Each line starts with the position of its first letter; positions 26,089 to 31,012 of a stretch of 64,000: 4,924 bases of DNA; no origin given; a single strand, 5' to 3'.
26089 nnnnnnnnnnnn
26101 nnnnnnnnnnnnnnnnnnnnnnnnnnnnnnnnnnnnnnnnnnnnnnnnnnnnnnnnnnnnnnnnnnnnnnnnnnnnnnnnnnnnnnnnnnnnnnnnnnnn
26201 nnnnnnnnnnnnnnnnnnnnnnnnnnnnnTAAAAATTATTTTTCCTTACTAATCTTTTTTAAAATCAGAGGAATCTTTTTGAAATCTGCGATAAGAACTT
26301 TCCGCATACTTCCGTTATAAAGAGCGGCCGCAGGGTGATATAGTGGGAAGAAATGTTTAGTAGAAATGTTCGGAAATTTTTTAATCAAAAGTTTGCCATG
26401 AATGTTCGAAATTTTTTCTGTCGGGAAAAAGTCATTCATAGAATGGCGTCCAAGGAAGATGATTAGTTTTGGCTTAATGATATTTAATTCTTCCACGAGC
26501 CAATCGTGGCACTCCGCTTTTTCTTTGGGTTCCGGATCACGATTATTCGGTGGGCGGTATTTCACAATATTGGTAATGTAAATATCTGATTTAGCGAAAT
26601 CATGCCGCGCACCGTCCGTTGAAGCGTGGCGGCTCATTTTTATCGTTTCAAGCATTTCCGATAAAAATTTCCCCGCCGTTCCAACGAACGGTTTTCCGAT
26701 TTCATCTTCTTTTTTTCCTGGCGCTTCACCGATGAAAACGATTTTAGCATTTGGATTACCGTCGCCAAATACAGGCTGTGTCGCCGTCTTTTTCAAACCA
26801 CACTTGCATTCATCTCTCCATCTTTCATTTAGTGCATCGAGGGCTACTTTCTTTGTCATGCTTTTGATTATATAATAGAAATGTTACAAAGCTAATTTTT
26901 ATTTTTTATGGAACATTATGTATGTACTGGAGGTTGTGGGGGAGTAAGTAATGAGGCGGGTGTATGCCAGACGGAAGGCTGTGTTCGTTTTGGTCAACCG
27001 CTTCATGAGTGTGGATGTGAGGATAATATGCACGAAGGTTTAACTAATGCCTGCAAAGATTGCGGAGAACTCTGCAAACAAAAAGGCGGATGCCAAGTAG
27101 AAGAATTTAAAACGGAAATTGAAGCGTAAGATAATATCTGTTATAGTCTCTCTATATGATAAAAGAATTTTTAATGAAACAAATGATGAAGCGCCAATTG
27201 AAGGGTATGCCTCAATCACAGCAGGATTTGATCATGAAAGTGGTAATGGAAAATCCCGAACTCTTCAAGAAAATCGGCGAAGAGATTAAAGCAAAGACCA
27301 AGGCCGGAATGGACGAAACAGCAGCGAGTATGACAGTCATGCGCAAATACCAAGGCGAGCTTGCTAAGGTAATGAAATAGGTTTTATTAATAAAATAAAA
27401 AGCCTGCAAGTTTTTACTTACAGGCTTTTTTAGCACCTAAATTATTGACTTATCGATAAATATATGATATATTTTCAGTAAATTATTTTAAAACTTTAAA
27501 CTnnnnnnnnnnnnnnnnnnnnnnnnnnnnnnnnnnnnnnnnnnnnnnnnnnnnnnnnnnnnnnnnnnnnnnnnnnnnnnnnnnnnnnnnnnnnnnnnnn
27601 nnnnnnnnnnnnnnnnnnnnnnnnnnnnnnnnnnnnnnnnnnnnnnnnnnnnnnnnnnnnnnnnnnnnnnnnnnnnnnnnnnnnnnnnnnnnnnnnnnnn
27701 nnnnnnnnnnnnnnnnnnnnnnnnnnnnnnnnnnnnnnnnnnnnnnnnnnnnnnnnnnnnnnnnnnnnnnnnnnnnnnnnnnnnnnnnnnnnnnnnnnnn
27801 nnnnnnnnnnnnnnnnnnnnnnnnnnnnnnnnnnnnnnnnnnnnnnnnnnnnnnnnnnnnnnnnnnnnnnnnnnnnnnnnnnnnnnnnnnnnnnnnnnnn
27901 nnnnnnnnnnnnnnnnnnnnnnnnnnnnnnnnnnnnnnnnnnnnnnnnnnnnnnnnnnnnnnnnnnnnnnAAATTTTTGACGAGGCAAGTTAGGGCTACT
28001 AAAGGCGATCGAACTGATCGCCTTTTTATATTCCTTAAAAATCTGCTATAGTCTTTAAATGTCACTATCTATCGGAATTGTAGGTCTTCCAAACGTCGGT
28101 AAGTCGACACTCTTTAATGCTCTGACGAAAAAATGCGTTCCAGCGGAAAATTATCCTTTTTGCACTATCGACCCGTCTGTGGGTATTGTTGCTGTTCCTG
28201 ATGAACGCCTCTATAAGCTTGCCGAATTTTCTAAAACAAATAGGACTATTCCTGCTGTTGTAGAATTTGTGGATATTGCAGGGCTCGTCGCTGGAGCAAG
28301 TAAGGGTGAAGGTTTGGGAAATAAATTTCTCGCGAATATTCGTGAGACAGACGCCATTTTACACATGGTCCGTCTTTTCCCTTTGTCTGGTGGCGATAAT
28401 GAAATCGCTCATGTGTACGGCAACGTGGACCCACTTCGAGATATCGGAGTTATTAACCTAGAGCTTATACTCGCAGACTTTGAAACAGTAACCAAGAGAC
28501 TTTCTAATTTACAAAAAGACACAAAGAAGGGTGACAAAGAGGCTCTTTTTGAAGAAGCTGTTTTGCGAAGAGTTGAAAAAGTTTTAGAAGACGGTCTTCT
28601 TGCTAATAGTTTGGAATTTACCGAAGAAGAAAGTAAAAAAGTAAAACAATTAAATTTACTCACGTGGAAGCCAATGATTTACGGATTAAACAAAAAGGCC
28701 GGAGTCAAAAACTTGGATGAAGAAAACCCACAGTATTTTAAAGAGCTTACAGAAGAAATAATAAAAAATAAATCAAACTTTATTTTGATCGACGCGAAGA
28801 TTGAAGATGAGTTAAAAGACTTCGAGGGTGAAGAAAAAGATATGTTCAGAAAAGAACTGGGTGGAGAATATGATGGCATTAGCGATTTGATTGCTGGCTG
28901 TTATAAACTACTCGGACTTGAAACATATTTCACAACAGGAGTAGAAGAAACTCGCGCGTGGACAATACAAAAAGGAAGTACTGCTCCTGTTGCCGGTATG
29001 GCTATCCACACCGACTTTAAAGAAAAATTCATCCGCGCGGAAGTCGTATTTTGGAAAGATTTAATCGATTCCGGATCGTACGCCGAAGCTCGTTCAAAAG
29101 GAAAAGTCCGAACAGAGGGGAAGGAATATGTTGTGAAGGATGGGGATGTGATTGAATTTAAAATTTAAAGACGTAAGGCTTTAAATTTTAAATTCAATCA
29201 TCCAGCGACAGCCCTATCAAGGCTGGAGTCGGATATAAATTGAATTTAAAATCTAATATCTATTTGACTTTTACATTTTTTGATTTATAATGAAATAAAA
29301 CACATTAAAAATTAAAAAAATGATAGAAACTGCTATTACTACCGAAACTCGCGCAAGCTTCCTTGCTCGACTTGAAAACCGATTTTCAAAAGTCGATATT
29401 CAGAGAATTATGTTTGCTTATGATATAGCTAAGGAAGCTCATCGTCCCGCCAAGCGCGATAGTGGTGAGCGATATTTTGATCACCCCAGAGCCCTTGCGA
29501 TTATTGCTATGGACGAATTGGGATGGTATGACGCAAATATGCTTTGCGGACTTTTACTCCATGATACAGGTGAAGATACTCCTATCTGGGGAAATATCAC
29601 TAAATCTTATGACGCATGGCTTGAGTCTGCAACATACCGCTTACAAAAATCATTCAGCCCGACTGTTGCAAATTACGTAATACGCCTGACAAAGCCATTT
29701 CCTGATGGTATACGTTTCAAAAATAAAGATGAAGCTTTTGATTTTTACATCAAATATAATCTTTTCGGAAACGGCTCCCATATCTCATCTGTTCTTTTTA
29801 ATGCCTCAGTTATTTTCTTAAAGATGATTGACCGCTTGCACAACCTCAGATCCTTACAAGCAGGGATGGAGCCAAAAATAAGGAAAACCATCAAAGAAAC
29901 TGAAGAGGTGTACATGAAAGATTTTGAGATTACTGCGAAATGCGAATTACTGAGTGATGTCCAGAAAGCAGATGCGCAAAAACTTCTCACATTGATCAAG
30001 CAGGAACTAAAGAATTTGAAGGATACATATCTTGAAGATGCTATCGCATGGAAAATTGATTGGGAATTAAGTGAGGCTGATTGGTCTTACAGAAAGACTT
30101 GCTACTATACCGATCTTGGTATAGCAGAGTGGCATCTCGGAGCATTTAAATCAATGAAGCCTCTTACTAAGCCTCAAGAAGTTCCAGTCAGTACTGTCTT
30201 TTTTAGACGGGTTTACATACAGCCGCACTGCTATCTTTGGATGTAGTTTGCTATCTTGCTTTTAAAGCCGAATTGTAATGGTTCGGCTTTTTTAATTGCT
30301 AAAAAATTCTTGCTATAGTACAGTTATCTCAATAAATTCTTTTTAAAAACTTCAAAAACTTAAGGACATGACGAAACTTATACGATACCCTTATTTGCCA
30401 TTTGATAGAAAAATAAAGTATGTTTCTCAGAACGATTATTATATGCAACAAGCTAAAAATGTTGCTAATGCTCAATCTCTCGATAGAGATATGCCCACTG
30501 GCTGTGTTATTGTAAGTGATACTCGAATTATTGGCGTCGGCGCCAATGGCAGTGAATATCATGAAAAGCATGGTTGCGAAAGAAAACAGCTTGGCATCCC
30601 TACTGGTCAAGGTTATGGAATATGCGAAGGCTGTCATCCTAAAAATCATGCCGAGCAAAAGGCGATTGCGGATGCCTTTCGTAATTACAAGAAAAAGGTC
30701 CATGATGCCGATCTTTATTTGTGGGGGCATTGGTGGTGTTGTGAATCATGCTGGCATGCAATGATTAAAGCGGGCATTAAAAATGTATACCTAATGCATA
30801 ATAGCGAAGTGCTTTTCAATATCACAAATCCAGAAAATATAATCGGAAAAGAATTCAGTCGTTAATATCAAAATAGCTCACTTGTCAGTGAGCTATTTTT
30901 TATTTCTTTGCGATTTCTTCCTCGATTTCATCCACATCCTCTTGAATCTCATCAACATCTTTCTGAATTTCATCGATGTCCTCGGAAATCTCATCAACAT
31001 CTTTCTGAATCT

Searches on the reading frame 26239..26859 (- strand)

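Call 85: search_protein_families(library=pfam, proteins=[window:26239-26859:-], max_evalue=0.00001)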
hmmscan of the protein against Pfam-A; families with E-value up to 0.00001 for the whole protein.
window:26239-26859:- (207 aa): 1 family
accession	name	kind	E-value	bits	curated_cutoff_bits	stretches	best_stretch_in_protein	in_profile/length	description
PF03167.25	UDG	-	3.7e-34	118.3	24.3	1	31-187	1-129/141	Uracil DNA glycosylase superfamily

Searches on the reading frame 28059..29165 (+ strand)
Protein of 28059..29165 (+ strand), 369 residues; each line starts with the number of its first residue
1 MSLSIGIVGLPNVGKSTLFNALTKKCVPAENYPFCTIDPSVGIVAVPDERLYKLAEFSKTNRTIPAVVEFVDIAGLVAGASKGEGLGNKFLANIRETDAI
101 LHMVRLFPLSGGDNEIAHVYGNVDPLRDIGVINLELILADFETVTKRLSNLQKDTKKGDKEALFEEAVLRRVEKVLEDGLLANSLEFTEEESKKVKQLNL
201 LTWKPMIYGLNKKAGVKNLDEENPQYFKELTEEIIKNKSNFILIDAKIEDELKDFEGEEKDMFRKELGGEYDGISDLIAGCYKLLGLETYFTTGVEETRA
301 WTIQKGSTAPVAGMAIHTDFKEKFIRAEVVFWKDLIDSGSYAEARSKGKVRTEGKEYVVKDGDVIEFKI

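Call 84: search_protein_families(library=pfam, proteins=[window:28059-29165:+], max_evalue=0.00001)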
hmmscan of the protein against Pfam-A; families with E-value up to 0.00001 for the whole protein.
window:28059-29165:+ (369 aa): 3 families
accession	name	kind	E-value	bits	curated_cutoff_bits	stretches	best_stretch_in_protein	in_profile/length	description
PF06071.19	YchF-GTPase_C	-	5.3e-33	113.4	27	1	287-369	1-83/84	Protein of unknown function (DUF933)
PF01926.29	MMR_HSR1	-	3.8e-22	79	21.9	1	5-118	2-98/113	50S ribosome-binding GTPase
PF02421.24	FeoB_N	-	3.7e-07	30.2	27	1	5-48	3-46/156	Ferrous iron transport protein B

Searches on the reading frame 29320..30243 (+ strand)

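Call 84: search_protein_families(library=pfam, proteins=[window:29320-30243:+], max_evalue=0.00001)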
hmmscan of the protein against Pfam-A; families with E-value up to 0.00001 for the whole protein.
window:29320-30243:+ (308 aa): 1 family
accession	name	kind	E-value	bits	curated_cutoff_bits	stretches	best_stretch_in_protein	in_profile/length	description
PF13328.12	HD_4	-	5.6e-10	39.6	27.2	0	33-96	1-62/156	HD domain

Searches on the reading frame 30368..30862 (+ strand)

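Call 85: search_protein_families(library=pfam, proteins=[window:30368-30862:+], max_evalue=0.00001)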
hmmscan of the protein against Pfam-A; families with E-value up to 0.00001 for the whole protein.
window:30368-30862:+ (165 aa): 2 families
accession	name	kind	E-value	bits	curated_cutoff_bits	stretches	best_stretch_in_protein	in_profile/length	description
PF00383.29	dCMP_cyt_deam_1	-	3.2e-17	62.7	25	1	20-143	2-101/102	Cytidine and deoxycytidylate deaminase zinc-binding region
PF14437.12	MafB19-deam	-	3.5e-11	43.6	27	1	20-142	2-99/142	MafB19-like deaminase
